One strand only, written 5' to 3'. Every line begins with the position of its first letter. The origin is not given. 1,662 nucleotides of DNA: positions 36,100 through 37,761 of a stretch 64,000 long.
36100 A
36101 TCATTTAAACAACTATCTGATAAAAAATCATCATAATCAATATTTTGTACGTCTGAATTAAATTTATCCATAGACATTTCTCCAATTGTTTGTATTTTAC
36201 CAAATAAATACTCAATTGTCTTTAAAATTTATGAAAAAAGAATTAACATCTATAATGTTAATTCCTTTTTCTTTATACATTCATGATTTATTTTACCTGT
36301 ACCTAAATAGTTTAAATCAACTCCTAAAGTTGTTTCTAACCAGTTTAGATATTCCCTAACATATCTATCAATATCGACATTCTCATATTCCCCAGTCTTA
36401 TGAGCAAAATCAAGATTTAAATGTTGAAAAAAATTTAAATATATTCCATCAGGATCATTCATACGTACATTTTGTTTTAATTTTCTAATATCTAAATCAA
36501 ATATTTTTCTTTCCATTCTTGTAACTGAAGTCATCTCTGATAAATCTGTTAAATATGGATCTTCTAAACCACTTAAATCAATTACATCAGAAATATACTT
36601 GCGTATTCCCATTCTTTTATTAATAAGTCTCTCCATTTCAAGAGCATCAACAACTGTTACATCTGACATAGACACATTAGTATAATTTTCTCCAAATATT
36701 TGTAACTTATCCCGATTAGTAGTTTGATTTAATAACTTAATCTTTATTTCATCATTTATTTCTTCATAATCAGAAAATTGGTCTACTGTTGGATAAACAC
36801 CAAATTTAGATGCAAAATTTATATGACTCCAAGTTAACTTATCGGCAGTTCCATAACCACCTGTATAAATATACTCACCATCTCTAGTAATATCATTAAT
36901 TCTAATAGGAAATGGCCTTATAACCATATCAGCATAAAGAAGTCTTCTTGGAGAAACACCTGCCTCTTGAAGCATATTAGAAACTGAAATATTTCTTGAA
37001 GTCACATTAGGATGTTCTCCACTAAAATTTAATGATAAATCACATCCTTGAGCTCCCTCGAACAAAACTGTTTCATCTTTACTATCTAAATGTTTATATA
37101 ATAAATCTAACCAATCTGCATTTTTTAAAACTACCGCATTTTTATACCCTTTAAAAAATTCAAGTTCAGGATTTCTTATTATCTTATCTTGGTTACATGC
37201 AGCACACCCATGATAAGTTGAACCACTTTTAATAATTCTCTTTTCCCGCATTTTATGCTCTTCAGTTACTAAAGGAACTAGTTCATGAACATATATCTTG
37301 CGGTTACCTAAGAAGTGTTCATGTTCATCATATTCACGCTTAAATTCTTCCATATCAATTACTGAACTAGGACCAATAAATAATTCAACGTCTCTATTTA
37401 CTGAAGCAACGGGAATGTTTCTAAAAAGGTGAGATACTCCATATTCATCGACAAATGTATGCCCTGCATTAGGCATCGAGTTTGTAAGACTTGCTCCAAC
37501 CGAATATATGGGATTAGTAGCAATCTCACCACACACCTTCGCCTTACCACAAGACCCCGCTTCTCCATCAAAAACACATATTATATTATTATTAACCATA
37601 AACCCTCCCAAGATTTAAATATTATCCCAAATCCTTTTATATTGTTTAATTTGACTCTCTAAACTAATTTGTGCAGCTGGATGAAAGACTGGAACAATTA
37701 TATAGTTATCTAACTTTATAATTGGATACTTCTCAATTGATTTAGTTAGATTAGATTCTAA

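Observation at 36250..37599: PurA-like enzyme keeps the catalytic scaffold but has rewritten substrate loops and a large insertion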

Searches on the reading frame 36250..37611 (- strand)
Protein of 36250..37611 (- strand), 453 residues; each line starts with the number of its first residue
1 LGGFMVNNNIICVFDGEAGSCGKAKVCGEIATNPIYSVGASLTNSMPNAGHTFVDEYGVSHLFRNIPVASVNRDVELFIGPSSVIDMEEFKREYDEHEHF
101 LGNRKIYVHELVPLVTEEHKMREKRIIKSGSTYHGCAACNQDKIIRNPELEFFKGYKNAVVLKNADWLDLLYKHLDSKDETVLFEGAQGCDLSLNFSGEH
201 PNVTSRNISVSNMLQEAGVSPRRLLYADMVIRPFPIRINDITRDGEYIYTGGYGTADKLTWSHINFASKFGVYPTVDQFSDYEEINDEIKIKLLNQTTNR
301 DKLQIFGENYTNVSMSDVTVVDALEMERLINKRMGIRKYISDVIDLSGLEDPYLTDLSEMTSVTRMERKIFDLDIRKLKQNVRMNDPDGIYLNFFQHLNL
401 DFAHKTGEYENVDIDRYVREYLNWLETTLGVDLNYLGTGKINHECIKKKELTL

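Call 3: search_protein_families(library=pfam, proteins=[window:36250-37611:-], max_evalue=0.01)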
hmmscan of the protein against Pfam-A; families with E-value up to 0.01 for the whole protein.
window:36250-37611:- (453 aa): 1 family
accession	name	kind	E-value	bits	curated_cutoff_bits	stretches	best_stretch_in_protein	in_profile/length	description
PF00709.27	Adenylsucc_synt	-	2.4e-19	69.8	27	2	45-147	31-141/416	Adenylosuccinate synthetase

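Call 4: search_protein_families(library=phrogs, proteins=[window:36250-37611:-], max_evalue=0.001)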
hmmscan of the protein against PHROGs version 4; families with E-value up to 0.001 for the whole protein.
window:36250-37611:- (453 aa): 1 family
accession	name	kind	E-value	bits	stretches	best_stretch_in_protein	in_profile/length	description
phrog_1211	-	DNA, RNA and nucleotide metabolism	6.8e-37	128.4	2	9-148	3-147/414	2-aminooxy adenylosuccinate synthetase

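Call 5: search_dna_similar(query=window:36250-37611:-, collection=phages, mode=protein, max_rows=40)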
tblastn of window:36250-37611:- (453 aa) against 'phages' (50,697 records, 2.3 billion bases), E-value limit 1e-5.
Records with a match: 191; places in all: 191; records where one place covers at least 80% of the query: 0.
Best place of each record, by identity: <60% 191.
By first word of the organism name: Arthrobacter 105; Vibrio 38; Microbacterium 18; Acinetobacter 7; Gordonia 6; Ochrobactrum 2; Alteromonas 2; Burkholderia 2; Klebsiella 2; Providencia 1; and 8 more.
By host as written in the record: Arthrobacter sp. ATCC 21022 95; - 21; Microbacterium foliorum NRRL B-24224 11; Vibrio cholerae 2095 9; Vibrio cholerae 7; Arthrobacter sp. (ATCC 21022) 7; Gordonia terrae 3612 6; Microbacterium foliorum NRRL B-24224 SEA 5; and 22 more.
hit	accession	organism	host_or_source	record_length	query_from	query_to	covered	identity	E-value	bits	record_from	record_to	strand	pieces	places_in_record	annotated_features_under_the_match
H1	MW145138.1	Providencia phage Kokobel2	Providencia stuartii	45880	13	351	75%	24.0%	8e-16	86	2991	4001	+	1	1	hypothetical protein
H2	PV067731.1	Acinetobacter phage vB_AbaS-Bhz9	Acinetobacter baumannii DSM 106838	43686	5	303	66%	25.0%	4e-11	71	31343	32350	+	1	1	2-aminooxy adenylosuccinate synthetase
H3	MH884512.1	Bacillus phage vB_BpsS-140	Bacillus pseudalcaliphilus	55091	10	264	56%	28.8%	2e-25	115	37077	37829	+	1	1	purA: adenylosuccinate synthetase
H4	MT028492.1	Ochrobactrum phage vB_OspP_OH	Ochrobactrum sp. POC9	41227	12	261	55%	29.2%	2e-16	88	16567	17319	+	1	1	adenylosuccinate synthetase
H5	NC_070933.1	Ochrobactrum phage vB_OspP_OH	Ochrobactrum sp. POC9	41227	12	261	55%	29.2%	2e-16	88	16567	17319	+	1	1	2-aminooxy adenylosuccinate synthetase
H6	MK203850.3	Alteromonas phage ZP6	Alteromonas macleodii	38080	9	264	57%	28.5%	3e-18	94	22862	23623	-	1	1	diaminopurine synthetase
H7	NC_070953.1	Alteromonas phage ZP6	Alteromonas macleodii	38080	9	264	57%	28.5%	3e-18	94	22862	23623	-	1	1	2-aminooxy adenylosuccinate synthetase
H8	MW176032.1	Acinetobacter phage Barton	Acinetobacter calcoaceticus ATCC23055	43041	2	265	58%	27.4%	8e-11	71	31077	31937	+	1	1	36: hypothetical protein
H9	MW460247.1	Burkholderia phage BCSR129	Burkholderia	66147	6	270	58%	27.1%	6e-14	80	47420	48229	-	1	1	hypothetical protein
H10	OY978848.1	Klebsiella phage vB_Kpn_K21lambda1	-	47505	13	261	55%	28.8%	7e-17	89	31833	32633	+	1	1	2-aminooxy adenylosuccinate synthetase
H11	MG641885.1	Salmonella phage PMBT28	Salmonella enterica subsp. enterica ...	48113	7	261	56%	28.0%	3e-11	72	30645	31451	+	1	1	adenylosuccinate synthetase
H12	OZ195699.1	Vibrio phage K300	Seawater and oysters mix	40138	13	264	56%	28.2%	5e-17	90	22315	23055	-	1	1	2-aminooxy adenylosuccinate synthetase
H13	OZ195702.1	Vibrio phage K292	Seawater and oysters mix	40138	13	264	56%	28.2%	5e-17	90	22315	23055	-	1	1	2-aminooxy adenylosuccinate synthetase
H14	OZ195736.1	Vibrio phage K227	Seawater and oysters mix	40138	13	264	56%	28.2%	5e-17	90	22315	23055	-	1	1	2-aminooxy adenylosuccinate synthetase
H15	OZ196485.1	Vibrio phage K228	Seawater and oysters mix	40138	13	264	56%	28.2%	5e-17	90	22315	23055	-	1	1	2-aminooxy adenylosuccinate synthetase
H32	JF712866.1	Vibrio phage phiVC8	Vibrio cholerae O1 Classic E8021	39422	9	264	57%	27.2%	5e-13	77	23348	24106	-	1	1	adenylosuccinate synthetase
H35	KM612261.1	Vibrio phage H1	Vibrio cholerae 2095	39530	9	264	57%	27.2%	6e-13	77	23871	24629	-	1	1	adenylosuccinate synthetase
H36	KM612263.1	Vibrio phage H3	Vibrio cholerae 2095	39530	9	264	57%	27.2%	6e-13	77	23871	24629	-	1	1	adenylosuccinate synthetase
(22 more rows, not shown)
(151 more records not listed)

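Call 6: search_solved_structures(query=window:36250-37611:-, max_evalue=0.01, show_alignments=3)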
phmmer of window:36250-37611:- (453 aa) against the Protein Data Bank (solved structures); distinct sequences matched with E-value up to 0.01: 26.
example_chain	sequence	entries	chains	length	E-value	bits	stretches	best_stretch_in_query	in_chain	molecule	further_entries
7odx_A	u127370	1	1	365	1.4e-18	70.2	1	10-247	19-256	Succinoaminodeoxyadenylate synthetase (PurZ)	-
6fm1_A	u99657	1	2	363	6.3e-18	68.1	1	8-262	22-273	Adenylosuccinate synthetase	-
6fko_A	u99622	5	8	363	6.3e-18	68.1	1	8-262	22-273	Adenylosuccinate synthetase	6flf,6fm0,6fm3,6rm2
6tnh_A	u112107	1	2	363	6.4e-18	68.1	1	8-262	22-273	Adenylosuccinate synthetase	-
5k7x_A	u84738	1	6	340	2.9e-16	62.7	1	13-239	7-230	Adenylosuccinate synthetase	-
2d7u_A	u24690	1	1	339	3e-16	62.6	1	13-239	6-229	Adenylosuccinate synthetase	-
7vf6_A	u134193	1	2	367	5.6e-14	55.1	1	14-239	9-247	PurA-like adenylosuccinate synthetase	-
9f17_A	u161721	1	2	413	8.7e-08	34.7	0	152-238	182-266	Adenylosuccinate synthetase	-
6zxq_A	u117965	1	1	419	8.9e-08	34.7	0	152-238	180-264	Adenylosuccinate synthetase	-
7pvo_A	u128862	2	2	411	9.1e-08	34.6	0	152-238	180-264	Adenylosuccinate synthetase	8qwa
6bs7_A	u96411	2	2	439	3.3e-07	32.8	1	171-238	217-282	Adenylosuccinate synthetase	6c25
3ue9_A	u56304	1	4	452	1.2e-06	31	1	150-242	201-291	Adenylosuccinate synthetase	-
6jrq_A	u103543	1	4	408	1.6e-06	30.5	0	12-143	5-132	Adenylosuccinate synthetase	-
1iwe_A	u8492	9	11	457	1.7e-06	30.4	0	149-238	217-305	Adenylosuccinate Synthetase | Adenylosuccinate synthetase isozyme 1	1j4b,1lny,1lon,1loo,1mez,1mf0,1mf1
2v40_A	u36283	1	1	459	1.9e-06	30.3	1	148-238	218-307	ADENYLOSUCCINATE SYNTHETASE ISOZYME 2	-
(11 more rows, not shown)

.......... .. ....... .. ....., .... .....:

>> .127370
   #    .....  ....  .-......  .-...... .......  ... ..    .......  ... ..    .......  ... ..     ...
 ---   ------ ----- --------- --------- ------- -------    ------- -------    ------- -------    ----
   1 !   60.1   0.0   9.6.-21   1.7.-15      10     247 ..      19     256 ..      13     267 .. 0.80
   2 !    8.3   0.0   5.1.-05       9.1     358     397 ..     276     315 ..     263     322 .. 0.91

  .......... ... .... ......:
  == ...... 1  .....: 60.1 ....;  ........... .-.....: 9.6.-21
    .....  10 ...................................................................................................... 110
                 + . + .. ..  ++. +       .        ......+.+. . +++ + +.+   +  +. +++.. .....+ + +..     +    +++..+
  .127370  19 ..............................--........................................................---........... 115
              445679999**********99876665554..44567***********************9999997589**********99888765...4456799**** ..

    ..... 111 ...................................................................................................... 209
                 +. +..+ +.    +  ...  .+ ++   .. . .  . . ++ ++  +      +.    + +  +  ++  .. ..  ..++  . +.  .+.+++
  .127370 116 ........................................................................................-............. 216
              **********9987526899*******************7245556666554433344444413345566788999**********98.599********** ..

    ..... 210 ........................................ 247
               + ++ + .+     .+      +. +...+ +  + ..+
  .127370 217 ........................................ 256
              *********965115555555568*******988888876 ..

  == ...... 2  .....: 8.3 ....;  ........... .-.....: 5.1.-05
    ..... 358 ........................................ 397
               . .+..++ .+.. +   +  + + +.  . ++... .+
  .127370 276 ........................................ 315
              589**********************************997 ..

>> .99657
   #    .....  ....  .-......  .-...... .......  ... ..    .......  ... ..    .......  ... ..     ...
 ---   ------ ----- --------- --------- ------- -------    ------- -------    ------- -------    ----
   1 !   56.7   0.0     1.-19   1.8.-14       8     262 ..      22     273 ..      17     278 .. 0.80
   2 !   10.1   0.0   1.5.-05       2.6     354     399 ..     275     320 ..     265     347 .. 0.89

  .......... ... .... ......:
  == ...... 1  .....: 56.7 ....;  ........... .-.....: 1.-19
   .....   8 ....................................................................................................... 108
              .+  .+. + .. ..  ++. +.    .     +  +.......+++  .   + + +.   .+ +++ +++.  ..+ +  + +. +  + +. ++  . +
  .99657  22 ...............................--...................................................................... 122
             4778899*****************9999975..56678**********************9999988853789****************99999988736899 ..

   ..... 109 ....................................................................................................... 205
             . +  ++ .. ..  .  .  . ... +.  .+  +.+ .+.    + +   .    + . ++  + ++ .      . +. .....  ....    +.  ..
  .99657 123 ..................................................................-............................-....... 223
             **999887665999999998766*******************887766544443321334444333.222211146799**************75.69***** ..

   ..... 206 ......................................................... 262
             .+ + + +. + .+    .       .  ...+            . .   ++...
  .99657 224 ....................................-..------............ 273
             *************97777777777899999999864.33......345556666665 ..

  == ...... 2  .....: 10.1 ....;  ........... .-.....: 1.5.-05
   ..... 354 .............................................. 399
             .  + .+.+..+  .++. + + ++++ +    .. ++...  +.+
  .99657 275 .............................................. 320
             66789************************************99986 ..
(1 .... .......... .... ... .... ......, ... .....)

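Call 11: find_homologous_proteins(query=window:36250-37611:-, max_evalue=0.001)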
Query window:36250-37611:- (453 aa): 529 proteins with E <= 0.001 among 4823 candidates; the best 120 are listed.
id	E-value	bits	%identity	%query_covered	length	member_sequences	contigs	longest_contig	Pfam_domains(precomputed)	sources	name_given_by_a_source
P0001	2.7e-296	1000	96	99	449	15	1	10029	PF00709.28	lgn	-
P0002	9.6e-238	808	77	99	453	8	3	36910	PF00709.28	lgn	-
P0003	1.9e-232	790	77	99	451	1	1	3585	PF00709.28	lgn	-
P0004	6.0e-231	785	76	99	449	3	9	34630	PF00709.28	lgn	-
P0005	6.2e-207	706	71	98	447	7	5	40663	PF00709.28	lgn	-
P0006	3.6e-205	700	70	98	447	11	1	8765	PF00709.28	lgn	-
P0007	1.8e-201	688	66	99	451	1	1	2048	PF00709.28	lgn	-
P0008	1.3e-189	649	64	99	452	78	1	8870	PF00709.28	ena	-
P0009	2.0e-173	596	61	98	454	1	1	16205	PF00709.28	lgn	-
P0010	2.9e-172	592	59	99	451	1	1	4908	PF00709.28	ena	-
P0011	5.4e-169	581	58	98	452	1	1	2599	PF00709.28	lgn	-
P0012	3.5e-165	568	56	97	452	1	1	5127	PF00709.28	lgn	-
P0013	5.6e-165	568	60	99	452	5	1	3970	PF00709.28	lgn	-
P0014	2.2e-158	546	56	99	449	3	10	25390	PF00709.28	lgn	-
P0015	3.2e-157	542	55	98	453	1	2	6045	PF00709.28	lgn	-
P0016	2.4e-155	536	56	99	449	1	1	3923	PF00709.28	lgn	-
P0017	4.4e-155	535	55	98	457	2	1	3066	PF00709.28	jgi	jgi:hypothetical protein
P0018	8.2e-155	534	53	98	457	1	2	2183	PF00709.28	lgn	-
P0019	6.6e-154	531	55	98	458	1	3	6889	PF00709.28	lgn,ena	-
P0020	1.9e-153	530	54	98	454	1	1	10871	PF00709.28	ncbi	-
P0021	2.1e-153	530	54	98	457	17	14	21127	PF00709.28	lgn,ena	-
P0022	2.3e-153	529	54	98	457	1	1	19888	PF00709.28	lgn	-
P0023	2.5e-153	529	55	98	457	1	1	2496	PF00709.28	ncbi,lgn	-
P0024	2.8e-153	529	54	98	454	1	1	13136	PF00709.28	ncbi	-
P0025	3.6e-153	529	54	98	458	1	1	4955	PF00709.28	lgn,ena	-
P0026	5.0e-153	528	54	98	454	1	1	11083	PF00709.28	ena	-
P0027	5.0e-153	528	55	98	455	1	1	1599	PF00709.28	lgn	-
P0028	6.2e-153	528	54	98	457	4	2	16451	PF00709.28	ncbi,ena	-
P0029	6.8e-153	528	54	98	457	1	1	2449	PF00709.28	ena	-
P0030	7.0e-153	528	56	98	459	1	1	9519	PF00709.28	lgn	-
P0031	7.9e-153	528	54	98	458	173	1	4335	PF00709.28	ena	-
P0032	8.2e-153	528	54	98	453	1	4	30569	PF00709.28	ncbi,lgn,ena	-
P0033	9.2e-153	527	54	98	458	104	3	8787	PF00709.28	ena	-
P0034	9.5e-153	527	55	98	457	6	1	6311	PF00709.28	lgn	-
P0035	1.1e-152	527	54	98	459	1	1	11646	PF00709.28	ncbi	-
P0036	1.1e-152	527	55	98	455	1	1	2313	PF00709.28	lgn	-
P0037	1.2e-152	527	54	98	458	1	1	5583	PF00709.28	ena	-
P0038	1.3e-152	527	54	98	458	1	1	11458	PF00709.28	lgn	-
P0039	1.5e-152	527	53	98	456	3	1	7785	PF00709.28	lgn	-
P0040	1.6e-152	527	54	98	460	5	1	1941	PF00709.28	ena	-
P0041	1.9e-152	526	53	98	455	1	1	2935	PF00709.28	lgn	-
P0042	1.9e-152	526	53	98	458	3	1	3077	PF00709.28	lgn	-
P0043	2.1e-152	526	54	99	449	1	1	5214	PF00709.28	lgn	-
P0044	3.2e-152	526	52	98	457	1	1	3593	PF00709.28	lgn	-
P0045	3.4e-152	526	53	98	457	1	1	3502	PF00709.28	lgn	-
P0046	5.1e-152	525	54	98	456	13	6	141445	PF00709.28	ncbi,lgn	-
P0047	5.2e-152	525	54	98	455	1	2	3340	PF00709.28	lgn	-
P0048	5.3e-152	525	52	98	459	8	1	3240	PF00709.28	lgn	-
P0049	6.1e-152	525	54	98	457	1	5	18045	PF00709.28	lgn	-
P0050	7.0e-152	525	54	98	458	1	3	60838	PF00709.28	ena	-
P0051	7.3e-152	524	54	98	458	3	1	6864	PF00709.28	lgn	-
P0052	8.3e-152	524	53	98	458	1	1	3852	PF00709.28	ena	-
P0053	8.9e-152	524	54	98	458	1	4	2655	PF00709.28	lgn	-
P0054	9.6e-152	524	53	98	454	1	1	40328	PF00709.28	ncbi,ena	-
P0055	1.1e-151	524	54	98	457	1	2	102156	PF00709.28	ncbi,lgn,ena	-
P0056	1.1e-151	524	53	96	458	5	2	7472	PF00709.28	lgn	-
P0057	1.1e-151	524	53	98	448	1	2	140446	PF00709.28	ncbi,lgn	-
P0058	1.2e-151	524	53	98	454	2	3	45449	PF00709.28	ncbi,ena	-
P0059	1.3e-151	524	53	98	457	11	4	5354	PF00709.28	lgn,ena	-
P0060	1.3e-151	524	54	98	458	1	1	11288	PF00709.28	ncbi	-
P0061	1.4e-151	524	54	98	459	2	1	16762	PF00709.28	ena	-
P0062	2.7e-151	523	53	98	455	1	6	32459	PF00709.28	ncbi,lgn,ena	-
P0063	2.8e-151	523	53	98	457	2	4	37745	PF00709.28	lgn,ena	-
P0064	3.2e-151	522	54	98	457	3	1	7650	PF00709.28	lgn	-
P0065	3.3e-151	522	52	98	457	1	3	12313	PF00709.28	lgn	-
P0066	3.5e-151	522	54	98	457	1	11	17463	PF00709.28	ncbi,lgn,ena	-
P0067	3.9e-151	522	54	98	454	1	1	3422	PF00709.28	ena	-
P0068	4.0e-151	522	54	98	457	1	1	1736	PF00709.28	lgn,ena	-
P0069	4.3e-151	522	54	98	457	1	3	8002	PF00709.28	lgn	-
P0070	4.8e-151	522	54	98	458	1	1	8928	PF00709.28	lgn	-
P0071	4.8e-151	522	54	98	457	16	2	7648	PF00709.28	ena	-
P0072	5.1e-151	522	53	98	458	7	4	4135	PF00709.28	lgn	-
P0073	5.5e-151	522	53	98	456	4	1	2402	PF00709.28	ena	-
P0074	5.7e-151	522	53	98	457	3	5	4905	PF00709.28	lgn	-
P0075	6.6e-151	521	54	98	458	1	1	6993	PF00709.28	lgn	-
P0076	6.7e-151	521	54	96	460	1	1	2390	PF00709.28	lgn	-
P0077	7.0e-151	521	54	98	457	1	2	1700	PF00709.28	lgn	-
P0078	9.2e-151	521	53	98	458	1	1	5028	PF00709.28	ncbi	-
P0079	1.1e-150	521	54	98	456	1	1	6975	PF00709.28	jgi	-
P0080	1.2e-150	520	53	98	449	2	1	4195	PF00709.28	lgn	-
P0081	1.2e-150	520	54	98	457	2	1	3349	PF00709.28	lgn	-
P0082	1.2e-150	520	54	98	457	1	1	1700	PF00709.28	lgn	-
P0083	1.5e-150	520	54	98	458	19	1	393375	PF00709.28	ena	-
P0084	1.7e-150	520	53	98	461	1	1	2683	PF00709.28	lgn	-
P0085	1.7e-150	520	53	98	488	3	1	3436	PF00709.28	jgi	-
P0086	2.0e-150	520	53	98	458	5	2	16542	PF00709.28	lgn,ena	-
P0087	2.2e-150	520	53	98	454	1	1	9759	PF00709.28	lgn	-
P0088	2.3e-150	520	53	98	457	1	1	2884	PF00709.28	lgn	-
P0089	2.3e-150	520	54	98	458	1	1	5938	PF00709.28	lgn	-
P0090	2.5e-150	519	54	98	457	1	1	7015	PF00709.28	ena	-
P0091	2.5e-150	519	52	98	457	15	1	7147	PF00709.28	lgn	-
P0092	2.6e-150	519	54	98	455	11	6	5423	PF00709.28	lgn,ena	-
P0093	2.9e-150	519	52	98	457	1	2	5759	PF00709.28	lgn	-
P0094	3.0e-150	519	54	98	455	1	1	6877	PF00709.28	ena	-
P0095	3.1e-150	519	52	98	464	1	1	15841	PF00709.28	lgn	-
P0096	3.6e-150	519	53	98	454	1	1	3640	PF00709.28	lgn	-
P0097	4.1e-150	519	53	98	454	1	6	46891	PF00709.28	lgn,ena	-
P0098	4.2e-150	519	54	98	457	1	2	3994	PF00709.28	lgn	-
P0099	4.3e-150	519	53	98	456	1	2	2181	PF00709.28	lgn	-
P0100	4.5e-150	519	54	98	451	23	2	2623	PF00709.28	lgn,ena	-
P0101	4.5e-150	519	53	98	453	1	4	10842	PF00709.28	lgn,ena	-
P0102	4.6e-150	519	54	98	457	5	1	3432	PF00709.28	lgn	-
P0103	4.7e-150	519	53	98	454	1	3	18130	PF00709.28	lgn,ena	-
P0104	4.7e-150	519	53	98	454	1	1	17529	PF00709.28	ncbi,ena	-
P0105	5.0e-150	518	53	98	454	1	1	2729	PF00709.28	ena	-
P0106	5.1e-150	518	53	98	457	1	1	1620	PF00709.28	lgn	-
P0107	5.3e-150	518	53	98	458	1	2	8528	PF00709.28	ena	-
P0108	5.3e-150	518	55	99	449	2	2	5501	PF00709.28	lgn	-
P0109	5.5e-150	518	54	98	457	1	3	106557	PF00709.28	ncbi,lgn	-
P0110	6.0e-150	518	53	97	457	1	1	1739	PF00709.28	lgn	-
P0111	6.0e-150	518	53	98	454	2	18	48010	PF00709.28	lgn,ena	-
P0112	6.0e-150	518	53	98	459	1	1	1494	PF00709.28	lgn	-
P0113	6.3e-150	518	54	98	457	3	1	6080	PF00709.28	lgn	-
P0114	6.5e-150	518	55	99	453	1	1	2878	PF00709.28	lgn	-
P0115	8.6e-150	518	54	98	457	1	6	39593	PF00709.28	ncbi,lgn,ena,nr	ncbi:MAG: hypothetical protein HFJ42_07195 [Clostridia bacterium]|nr:hypothetical protein [Clostridi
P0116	9.7e-150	517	53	98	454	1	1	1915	PF00709.28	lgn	-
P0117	1.1e-149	517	54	98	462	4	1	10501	PF00709.28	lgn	-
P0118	1.1e-149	517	53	98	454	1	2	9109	PF00709.28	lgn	-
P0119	1.1e-149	517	53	98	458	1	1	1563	PF00709.28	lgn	-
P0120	1.3e-149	517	54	98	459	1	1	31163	PF00709.28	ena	-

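Call 16: find_encoding_contigs(protein=P0083, flank=10000, max_places=2)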
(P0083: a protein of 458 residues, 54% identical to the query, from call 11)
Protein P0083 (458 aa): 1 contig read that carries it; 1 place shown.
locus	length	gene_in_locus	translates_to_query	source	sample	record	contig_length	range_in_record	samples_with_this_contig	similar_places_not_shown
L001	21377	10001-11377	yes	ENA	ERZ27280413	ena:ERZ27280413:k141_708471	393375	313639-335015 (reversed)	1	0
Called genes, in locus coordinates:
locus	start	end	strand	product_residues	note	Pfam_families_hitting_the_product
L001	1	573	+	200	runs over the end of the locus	-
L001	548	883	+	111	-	PF04266:ASCH (weak)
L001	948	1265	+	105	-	-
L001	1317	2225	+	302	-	-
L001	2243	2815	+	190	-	PF02082:Rrf2 (weak), PF08279:HTH_11, PF13280:WYL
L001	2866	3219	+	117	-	PF00903:Glyoxalase, PF13669:Glyoxalase_4 (weak)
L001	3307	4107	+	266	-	PF01909:NTP_transf_2 (weak), PF18765:Polbeta (weak)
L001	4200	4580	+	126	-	-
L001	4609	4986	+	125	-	PF25311:WDGH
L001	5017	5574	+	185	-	PF03575:Peptidase_S51, PF07685:GATase_3 (weak)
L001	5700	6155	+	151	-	PF00293:NUDIX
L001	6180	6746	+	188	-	PF06941:NT5C (weak)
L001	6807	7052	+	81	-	PF24585:YunG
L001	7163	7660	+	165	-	PF08719:NADAR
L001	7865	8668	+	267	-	PF03575:Peptidase_S51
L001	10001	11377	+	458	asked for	PF00709:Adenylsucc_synt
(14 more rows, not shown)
